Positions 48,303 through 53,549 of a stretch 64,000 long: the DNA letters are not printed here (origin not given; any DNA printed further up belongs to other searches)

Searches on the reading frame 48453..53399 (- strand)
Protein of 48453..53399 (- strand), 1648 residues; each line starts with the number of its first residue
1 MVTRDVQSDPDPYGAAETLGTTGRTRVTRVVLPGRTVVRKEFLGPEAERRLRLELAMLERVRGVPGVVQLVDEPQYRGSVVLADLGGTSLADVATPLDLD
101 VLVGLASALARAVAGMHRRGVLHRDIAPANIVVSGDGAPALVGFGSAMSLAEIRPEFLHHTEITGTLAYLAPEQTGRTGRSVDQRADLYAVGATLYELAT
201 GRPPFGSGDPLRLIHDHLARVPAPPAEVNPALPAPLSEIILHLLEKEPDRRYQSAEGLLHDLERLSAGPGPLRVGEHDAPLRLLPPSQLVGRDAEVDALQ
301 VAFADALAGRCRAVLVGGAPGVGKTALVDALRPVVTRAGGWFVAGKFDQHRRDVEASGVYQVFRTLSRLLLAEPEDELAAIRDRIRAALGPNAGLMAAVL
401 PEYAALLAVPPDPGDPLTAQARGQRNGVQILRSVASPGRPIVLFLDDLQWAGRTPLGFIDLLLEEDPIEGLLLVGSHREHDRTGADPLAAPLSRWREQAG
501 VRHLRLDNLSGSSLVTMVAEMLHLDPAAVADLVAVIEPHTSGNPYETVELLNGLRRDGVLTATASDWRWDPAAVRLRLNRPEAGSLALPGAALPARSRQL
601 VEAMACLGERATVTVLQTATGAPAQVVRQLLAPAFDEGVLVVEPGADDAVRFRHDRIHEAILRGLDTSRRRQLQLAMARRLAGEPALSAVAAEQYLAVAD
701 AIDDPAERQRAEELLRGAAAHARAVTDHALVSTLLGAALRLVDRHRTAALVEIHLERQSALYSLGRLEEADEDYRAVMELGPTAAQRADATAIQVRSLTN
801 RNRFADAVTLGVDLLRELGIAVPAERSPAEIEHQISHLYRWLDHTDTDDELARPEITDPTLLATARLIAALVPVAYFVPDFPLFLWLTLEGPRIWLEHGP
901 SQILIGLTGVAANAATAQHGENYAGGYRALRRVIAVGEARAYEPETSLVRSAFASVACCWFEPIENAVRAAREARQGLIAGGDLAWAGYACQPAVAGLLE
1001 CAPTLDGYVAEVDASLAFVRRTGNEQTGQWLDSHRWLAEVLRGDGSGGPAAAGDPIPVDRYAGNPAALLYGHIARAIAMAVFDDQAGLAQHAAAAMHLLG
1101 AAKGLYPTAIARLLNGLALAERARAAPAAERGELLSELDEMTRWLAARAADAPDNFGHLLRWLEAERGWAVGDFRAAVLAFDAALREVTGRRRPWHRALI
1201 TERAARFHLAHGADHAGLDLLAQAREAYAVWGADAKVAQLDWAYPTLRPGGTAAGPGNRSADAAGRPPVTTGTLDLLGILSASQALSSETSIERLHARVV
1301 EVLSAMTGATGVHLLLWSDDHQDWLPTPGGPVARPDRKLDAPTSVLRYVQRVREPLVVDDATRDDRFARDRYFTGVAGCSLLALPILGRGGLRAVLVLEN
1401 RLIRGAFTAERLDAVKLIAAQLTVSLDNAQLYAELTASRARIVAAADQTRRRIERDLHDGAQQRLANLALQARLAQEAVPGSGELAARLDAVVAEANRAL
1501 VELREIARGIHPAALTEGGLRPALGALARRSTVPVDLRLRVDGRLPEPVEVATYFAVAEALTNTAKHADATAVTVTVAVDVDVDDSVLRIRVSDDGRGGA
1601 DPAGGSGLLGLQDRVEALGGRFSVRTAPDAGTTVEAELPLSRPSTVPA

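Call 21: search_protein_families(library=pfam, proteins=[window:48453-53399:-], max_evalue=0.001)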
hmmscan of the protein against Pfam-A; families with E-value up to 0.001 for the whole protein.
window:48453-53399:- (1648 aa): 7 families
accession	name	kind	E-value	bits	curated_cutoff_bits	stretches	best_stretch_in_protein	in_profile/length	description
PF13191.12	AAA_16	-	2.1e-28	100.3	32.6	1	288-474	1-167/167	AAA ATPase domain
PF00069.31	Pkinase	-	1.5e-22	80.7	31.7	1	40-260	34-260/263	Protein kinase domain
PF07730.19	HisKA_3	-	2.7e-11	44.3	24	1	1450-1515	2-68/68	Histidine kinase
PF01590.32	GAF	-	6.4e-10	40.1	22.4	1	1293-1426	3-133/133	GAF domain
PF02518.31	HATPase_c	-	1.7e-09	38.5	26.4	1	1554-1641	7-110/111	Histidine kinase-, DNA gyrase B-, and HSP90-like ATPase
PF07714.23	PK_Tyr_Ser-Thr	-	6.4e-09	35.9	23.1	1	94-252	96-249/258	Protein tyrosine and serine/threonine kinase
PF13581.12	HATPase_c_2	-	4.1e-06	27.3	27.4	1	1552-1603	31-82/127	Histidine kinase-like ATPase domain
